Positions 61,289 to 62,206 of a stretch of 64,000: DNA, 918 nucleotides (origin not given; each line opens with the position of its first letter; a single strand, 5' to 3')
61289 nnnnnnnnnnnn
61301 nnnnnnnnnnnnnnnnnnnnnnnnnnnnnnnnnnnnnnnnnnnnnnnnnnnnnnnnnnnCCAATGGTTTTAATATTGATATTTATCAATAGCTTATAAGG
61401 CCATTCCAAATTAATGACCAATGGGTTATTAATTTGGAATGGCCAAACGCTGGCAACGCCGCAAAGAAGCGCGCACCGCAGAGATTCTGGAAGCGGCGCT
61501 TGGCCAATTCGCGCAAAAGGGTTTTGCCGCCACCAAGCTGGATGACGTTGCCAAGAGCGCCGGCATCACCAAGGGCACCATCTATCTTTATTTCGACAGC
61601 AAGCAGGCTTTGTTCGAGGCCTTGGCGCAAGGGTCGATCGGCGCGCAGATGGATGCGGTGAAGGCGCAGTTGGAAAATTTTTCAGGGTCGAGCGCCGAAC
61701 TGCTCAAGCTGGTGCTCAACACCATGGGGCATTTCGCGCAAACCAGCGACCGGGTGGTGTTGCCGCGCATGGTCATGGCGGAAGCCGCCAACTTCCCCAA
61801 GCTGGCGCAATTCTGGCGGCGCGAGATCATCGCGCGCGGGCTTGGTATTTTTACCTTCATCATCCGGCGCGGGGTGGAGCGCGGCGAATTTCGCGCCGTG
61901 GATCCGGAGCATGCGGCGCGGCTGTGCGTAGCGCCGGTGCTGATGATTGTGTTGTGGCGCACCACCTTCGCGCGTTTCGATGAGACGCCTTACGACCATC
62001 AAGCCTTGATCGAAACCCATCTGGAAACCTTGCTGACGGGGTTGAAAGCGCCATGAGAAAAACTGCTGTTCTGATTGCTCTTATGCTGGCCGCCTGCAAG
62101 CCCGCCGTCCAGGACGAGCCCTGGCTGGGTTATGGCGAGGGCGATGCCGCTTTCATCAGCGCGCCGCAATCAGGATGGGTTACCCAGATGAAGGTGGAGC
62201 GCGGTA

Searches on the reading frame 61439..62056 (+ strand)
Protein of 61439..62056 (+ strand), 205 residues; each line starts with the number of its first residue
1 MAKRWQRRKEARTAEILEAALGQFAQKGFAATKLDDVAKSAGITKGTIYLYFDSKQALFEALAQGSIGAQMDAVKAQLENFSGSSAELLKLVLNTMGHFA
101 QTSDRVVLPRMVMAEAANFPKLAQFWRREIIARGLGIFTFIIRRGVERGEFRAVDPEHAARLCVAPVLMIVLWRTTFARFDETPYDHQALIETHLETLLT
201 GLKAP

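Call 5: search_protein_families(library=pfam, proteins=[window:61439-62056:+], max_evalue=0.01)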
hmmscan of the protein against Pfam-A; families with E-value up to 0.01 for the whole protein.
window:61439-62056:+ (205 aa): 6 families
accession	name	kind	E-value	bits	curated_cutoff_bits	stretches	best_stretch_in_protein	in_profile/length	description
PF00440.29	TetR_N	-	3.7e-19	68.7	24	1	16-62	1-47/47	Bacterial regulatory proteins, tetR family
PF16859.10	TetR_C_11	-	7.8e-11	42.8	32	1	85-176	7-99/113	Tetracyclin repressor-like, C-terminal domain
PF14246.11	TetR_C_7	-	1e-10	42.1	22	1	89-183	3-97/119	AefR-like transcriptional repressor, C-terminal domain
PF17935.6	TetR_C_27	-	4.6e-05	23.9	26.1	1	131-165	45-79/106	Tetracyclin repressor-like, C-terminal domain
PF17938.6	TetR_C_29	-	0.0069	17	26.2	0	88-195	5-112/119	Tetracyclin repressor-like, C-terminal domain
PF13977.11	TetR_C_6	-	0.0071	17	27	0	112-169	29-85/115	BetI-type transcriptional repressor, C-terminal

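Call 6: search_protein_families(library=ncbifam, proteins=[window:61439-62056:+], max_evalue=0.01)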
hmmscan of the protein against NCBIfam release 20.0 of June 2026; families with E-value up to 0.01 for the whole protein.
window:61439-62056:+ (205 aa): 24 families
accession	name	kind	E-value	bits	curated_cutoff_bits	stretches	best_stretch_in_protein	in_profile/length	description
NF053878.1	FATransRegFadRBac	equivalog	9.3e-16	58.2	200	1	13-164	5-153/190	fatty acid metabolism transcriptional regulator FadR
NF041196.1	ScbR_bind_reg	equivalog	1.8e-14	54.4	150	1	6-167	1-158/191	ScbR family autoregulator-binding transcription factor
NF051852.1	efflux_TF_MtrR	exception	5.3e-13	49.2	280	1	14-97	13-96/205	multidrug efflux system transcriptional repressor MtrR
NF007949.0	PRK10668.1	equivalog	8.7e-13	48.2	271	1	1-66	1-66/216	multidrug efflux transporter transcriptional repressor AcrR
NF007430.0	PRK09975.1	equivalog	3.8e-12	45.8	274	1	1-63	1-63/220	acrEF/envCD operon transcriptional regulator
NF011584.0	PRK15008.1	equivalog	5.4e-12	46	230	1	8-159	15-162/212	HTH-type transcriptional regulator RutR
TIGR03968.1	mycofact_TetR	equivalog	1.2e-11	44.6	224.9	1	5-84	3-78/190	mycofactocin system transcriptional regulator MftR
TIGR03613.1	RutR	equivalog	2e-11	44.2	368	1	6-158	3-151/202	pyrimidine utilization regulatory protein R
TIGR03384.1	betaine_BetI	equivalog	4.2e-11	42.9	201.3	1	9-96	6-92/189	choline-binding transcriptional repressor BetI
NF037937.1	septum_RefZ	equivalog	1.1e-10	41.7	180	1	15-117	3-104/195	forespore capture DNA-binding protein RefZ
NF001978.0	PRK00767.1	equivalog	6.5e-10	39.1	118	1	9-106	7-104/197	transcriptional regulator BetI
NF051457.1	acryl_TF_AcuR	equivalog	8.1e-09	35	247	1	6-63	12-69/204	acrylate utilization transcriptional regulator AcuR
NF050111.1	TransRegSACE7040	equivalog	1.2e-08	35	250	1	12-103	2-92/186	SACE_7040 family transcriptional regulator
NF053731.1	TransRegFasRMycb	equivalog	3.5e-08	33.5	330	1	9-80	9-80/199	HTH-type transcriptional activator FasR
NF008587.1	PRK11552.1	equivalog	2.8e-07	30.4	365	1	10-89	6-80/213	transcriptional regulator CecR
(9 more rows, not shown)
